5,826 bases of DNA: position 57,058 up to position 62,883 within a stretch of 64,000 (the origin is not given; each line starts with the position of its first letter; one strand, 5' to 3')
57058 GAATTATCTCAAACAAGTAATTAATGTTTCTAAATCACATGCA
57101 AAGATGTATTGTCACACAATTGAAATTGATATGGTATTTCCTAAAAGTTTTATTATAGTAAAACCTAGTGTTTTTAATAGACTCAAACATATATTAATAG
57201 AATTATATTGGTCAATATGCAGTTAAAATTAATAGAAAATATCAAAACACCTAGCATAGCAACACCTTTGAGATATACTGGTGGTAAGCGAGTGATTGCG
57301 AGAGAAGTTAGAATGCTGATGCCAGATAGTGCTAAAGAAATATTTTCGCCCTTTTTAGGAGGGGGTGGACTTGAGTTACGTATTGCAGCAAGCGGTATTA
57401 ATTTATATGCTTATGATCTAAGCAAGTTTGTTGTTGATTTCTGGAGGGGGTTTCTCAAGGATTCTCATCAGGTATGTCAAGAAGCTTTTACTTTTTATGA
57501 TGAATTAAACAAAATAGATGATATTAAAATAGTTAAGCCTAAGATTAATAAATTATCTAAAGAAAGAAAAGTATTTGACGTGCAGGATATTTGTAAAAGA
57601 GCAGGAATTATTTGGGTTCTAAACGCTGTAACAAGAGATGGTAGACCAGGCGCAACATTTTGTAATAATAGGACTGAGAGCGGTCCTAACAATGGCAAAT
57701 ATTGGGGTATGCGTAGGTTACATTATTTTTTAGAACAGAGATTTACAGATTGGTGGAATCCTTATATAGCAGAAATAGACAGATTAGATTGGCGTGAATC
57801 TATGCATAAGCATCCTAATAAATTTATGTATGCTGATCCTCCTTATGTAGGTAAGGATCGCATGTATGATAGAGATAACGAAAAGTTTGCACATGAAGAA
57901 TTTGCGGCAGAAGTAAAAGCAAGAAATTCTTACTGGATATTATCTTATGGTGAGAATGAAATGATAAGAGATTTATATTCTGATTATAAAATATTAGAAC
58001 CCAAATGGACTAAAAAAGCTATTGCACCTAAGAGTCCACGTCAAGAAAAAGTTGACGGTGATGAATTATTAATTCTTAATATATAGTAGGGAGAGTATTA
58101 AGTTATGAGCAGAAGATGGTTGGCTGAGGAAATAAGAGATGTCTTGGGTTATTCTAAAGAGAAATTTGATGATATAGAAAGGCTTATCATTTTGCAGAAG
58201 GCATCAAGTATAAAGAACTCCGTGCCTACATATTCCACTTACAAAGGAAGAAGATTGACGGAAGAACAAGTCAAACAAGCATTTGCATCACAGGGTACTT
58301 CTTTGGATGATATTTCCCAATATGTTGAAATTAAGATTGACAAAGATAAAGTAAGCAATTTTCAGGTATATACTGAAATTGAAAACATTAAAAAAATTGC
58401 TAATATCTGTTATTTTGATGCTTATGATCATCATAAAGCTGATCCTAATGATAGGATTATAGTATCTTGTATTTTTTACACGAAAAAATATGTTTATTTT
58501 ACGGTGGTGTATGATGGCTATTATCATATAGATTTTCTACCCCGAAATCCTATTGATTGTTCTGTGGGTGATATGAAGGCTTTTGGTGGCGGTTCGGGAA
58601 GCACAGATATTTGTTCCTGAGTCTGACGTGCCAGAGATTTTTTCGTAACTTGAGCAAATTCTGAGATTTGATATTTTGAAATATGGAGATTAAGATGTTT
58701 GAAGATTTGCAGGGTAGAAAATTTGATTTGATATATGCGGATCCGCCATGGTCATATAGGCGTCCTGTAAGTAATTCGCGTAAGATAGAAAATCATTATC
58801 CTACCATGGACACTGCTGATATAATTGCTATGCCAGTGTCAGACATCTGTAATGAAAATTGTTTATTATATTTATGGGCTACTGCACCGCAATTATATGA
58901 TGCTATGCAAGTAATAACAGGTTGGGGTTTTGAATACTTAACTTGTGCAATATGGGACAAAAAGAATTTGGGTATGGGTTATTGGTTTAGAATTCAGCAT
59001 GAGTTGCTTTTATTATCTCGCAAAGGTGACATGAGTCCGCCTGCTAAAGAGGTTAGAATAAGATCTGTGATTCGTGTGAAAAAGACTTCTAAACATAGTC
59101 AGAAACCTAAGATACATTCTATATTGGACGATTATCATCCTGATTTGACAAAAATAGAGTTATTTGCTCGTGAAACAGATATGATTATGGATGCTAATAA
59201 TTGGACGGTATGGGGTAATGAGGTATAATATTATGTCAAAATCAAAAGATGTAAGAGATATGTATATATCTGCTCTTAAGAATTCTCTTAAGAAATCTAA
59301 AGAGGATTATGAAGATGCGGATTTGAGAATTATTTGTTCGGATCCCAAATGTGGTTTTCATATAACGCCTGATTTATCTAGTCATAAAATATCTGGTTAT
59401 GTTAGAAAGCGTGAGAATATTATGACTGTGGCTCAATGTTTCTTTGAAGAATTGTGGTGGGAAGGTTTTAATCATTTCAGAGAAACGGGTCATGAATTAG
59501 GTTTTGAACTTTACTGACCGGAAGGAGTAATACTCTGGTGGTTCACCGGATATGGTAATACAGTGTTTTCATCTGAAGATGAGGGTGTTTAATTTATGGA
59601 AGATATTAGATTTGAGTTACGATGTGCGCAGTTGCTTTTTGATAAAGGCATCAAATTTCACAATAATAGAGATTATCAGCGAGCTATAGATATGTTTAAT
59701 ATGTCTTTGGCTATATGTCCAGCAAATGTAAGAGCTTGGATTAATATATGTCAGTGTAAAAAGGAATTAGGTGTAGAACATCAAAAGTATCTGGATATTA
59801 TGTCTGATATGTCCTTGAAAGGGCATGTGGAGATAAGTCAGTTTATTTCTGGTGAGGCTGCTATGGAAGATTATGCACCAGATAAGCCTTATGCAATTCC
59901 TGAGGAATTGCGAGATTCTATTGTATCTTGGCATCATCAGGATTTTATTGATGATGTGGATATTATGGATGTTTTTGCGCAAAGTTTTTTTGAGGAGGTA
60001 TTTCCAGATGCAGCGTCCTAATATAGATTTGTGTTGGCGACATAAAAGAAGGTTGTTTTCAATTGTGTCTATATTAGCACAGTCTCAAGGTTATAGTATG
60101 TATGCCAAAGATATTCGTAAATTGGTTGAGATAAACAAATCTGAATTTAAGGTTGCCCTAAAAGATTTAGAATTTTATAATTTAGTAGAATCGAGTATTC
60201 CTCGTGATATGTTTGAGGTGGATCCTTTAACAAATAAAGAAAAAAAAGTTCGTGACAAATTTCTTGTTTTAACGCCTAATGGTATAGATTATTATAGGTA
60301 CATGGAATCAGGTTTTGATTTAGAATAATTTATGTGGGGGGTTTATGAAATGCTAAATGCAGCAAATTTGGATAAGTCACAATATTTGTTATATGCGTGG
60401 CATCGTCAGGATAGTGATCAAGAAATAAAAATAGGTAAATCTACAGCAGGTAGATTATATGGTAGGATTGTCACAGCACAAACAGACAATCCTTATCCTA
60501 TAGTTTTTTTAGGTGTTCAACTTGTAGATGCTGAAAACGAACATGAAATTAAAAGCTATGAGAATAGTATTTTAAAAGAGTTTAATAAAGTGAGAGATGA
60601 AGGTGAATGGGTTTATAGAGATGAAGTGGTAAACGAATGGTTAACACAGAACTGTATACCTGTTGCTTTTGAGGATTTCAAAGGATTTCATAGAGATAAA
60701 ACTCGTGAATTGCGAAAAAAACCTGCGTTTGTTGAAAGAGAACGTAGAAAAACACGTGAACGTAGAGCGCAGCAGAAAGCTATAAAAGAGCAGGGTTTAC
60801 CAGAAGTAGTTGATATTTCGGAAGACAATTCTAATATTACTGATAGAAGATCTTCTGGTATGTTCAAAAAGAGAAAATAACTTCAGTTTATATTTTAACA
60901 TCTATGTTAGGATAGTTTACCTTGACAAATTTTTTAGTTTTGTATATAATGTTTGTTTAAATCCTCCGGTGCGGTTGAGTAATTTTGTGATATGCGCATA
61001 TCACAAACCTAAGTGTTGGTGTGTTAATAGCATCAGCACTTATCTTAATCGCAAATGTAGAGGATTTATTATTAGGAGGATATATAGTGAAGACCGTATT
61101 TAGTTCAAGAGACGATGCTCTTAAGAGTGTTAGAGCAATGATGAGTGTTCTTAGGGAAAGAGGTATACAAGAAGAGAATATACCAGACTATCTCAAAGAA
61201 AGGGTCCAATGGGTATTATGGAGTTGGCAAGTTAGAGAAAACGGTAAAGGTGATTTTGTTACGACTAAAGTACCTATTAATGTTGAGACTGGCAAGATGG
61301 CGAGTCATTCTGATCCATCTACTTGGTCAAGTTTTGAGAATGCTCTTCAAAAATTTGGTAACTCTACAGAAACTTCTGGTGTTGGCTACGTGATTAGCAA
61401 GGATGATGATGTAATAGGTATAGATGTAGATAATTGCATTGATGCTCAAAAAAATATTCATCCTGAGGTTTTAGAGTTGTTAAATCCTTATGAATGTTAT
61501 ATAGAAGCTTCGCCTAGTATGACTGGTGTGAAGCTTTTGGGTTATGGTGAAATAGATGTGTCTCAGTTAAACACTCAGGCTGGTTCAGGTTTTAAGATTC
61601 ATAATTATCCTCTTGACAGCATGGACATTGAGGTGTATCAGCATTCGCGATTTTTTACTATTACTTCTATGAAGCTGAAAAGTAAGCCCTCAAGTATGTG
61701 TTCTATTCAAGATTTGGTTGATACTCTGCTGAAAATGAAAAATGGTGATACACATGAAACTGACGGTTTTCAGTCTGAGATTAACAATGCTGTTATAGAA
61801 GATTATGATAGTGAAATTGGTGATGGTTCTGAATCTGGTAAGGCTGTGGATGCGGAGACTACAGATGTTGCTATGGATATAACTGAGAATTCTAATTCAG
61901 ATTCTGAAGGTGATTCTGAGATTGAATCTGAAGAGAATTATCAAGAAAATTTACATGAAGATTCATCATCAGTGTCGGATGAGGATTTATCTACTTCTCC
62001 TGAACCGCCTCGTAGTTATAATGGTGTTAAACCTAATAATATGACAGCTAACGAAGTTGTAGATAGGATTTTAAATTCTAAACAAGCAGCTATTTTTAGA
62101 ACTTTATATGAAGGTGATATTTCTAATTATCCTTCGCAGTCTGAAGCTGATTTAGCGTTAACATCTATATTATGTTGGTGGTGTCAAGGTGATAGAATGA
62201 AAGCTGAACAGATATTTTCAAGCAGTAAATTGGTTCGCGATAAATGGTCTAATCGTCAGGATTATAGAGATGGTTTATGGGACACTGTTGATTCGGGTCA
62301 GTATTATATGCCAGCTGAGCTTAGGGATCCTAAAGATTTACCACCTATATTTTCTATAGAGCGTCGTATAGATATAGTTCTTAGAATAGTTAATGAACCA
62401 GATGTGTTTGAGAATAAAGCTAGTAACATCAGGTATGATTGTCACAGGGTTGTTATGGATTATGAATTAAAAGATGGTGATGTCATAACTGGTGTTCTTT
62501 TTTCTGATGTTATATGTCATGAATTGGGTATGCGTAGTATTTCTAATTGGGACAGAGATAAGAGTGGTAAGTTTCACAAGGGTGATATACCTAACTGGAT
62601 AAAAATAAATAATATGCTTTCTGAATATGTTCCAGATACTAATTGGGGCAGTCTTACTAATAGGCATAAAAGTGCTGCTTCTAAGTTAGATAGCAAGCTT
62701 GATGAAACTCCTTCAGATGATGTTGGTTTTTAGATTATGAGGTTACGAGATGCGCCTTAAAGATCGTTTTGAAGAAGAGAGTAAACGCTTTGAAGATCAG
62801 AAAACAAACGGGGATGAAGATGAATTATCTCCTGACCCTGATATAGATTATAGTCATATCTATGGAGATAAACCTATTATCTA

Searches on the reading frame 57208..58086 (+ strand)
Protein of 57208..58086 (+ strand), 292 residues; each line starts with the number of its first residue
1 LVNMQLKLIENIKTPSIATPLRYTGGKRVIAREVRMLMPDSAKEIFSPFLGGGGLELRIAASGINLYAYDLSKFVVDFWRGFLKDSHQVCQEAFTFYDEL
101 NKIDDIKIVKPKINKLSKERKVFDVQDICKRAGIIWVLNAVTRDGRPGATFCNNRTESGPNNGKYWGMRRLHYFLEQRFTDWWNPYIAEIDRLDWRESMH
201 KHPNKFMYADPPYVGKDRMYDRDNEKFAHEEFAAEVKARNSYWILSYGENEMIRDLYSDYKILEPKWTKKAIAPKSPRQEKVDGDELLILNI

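Call 100: search_protein_families(library=phrogs, proteins=[window:57208-58086:+], max_evalue=0.001)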
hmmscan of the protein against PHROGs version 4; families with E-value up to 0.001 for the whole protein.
window:57208-58086:+ (292 aa): 2 families
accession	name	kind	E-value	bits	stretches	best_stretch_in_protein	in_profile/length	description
phrog_56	-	other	1.7e-30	107.9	1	2-291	46-322/647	DNA methyltransferase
phrog_1996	-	other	5.9e-13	50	1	188-291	37-140/150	DNA methyltransferase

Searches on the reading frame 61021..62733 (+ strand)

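Call 11: search_protein_families(library=pfam, proteins=[window:61021-62733:+], max_evalue=0.01)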
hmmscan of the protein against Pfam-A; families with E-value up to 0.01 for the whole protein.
window:61021-62733:+ (570 aa): 1 family
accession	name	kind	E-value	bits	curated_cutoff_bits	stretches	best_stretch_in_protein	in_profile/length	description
PF22763.1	NrS1-1_pol-like_HBD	-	8.3e-13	48.4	27.9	1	373-416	1-44/64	NrS-1 polymerase HBD domain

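Call 100: search_protein_families(library=phrogs, proteins=[window:61021-62733:+], max_evalue=0.001)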
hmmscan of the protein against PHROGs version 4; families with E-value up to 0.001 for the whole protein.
window:61021-62733:+ (570 aa): 6 families
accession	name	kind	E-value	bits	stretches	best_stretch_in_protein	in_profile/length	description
phrog_13901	-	DNA, RNA and nucleotide metabolism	4.8e-54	184.8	1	51-413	8-278/341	DNA primase/helicase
phrog_1829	-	DNA, RNA and nucleotide metabolism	1.5e-51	176.5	2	50-266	2-208/772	DNA primase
phrog_3022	-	DNA, RNA and nucleotide metabolism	2.2e-29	103.5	2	51-266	6-208/788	DNA primase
phrog_8643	-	DNA, RNA and nucleotide metabolism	2.4e-16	61.1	1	34-221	21-173/179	DNA polymerase/primase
phrog_35045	-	DNA, RNA and nucleotide metabolism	2.8e-09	36.7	1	90-176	44-130/826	DNA primase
phrog_15962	-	DNA, RNA and nucleotide metabolism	2.7e-07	30.2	1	52-231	29-200/835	DNA primase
